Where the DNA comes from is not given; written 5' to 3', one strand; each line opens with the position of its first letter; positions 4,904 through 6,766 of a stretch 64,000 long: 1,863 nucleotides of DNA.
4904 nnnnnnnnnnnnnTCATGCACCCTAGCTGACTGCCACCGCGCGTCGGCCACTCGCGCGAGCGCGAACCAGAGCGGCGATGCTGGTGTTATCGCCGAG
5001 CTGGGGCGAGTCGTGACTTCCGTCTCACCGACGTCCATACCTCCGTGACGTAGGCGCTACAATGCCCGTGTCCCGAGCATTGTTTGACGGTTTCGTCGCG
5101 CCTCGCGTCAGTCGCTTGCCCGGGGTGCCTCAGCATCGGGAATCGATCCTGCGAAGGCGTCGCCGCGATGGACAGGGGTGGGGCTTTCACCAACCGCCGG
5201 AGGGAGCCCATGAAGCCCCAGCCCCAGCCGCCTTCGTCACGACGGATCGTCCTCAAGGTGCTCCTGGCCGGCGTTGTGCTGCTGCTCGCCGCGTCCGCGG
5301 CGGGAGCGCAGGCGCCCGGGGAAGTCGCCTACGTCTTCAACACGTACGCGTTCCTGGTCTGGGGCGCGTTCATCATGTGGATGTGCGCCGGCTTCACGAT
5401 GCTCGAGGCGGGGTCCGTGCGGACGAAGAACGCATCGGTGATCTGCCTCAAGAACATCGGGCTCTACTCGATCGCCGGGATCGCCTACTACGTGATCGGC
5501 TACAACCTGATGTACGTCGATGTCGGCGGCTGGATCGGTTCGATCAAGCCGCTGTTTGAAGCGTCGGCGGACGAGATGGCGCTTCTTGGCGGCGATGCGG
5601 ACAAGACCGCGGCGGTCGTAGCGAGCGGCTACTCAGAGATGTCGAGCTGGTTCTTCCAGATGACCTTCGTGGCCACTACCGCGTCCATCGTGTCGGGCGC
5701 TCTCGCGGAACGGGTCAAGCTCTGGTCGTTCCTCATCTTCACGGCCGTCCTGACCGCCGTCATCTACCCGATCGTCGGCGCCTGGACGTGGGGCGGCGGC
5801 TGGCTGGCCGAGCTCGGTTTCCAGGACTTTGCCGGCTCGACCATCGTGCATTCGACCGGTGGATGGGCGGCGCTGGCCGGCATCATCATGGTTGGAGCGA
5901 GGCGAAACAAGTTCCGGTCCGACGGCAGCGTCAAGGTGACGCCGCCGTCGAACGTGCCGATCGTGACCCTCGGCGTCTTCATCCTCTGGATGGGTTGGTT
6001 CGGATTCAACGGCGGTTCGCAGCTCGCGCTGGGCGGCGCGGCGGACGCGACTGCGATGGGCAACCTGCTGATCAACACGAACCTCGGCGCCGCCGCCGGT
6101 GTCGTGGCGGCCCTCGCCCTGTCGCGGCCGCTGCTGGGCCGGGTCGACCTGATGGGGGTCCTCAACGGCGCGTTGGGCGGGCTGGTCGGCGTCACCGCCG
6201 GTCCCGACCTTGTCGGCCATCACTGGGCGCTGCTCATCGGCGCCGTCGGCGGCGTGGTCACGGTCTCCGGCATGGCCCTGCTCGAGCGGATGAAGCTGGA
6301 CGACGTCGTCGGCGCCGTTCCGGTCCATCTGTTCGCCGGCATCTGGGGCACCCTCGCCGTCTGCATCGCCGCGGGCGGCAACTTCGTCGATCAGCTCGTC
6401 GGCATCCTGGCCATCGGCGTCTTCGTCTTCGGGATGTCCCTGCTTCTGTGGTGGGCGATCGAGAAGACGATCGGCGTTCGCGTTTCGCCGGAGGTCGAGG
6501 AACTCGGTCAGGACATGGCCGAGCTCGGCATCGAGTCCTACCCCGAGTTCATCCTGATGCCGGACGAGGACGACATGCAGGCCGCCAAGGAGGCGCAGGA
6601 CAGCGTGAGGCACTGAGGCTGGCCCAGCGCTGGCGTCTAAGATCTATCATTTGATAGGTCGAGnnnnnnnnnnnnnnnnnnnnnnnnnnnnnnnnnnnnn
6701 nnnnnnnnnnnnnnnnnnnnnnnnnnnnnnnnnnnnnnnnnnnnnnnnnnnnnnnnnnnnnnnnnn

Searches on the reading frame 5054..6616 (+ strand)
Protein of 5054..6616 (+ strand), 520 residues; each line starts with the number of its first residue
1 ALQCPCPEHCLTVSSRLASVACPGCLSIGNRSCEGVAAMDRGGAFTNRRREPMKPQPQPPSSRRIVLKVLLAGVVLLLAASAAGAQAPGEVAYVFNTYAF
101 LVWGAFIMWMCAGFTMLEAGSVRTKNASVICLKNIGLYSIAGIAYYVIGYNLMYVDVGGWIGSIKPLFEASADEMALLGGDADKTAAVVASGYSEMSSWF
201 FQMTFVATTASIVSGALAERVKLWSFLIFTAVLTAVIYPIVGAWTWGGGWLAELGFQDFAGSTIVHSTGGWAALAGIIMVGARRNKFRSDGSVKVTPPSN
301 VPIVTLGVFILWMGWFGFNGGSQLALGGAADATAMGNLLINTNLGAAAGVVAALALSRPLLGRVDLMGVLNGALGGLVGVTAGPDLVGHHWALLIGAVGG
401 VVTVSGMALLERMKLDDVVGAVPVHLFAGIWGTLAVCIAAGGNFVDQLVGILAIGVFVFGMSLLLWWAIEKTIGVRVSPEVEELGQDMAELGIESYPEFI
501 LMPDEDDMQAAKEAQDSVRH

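Call 8: search_protein_families(library=pfam, proteins=[window:5054-6616:+], max_evalue=0.01)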
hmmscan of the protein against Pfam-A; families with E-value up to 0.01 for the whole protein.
window:5054-6616:+ (520 aa): 1 family
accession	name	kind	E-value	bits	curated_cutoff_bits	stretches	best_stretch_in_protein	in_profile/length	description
PF00909.26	Ammonium_transp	-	1.3e-94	317.7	23.2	1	100-495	3-398/399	Ammonium Transporter Family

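Call 9: search_protein_families(library=padloc, proteins=[window:5054-6616:+], max_evalue=0.01)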
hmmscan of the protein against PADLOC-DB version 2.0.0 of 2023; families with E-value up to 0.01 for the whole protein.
window:5054-6616:+ (520 aa): 0 families
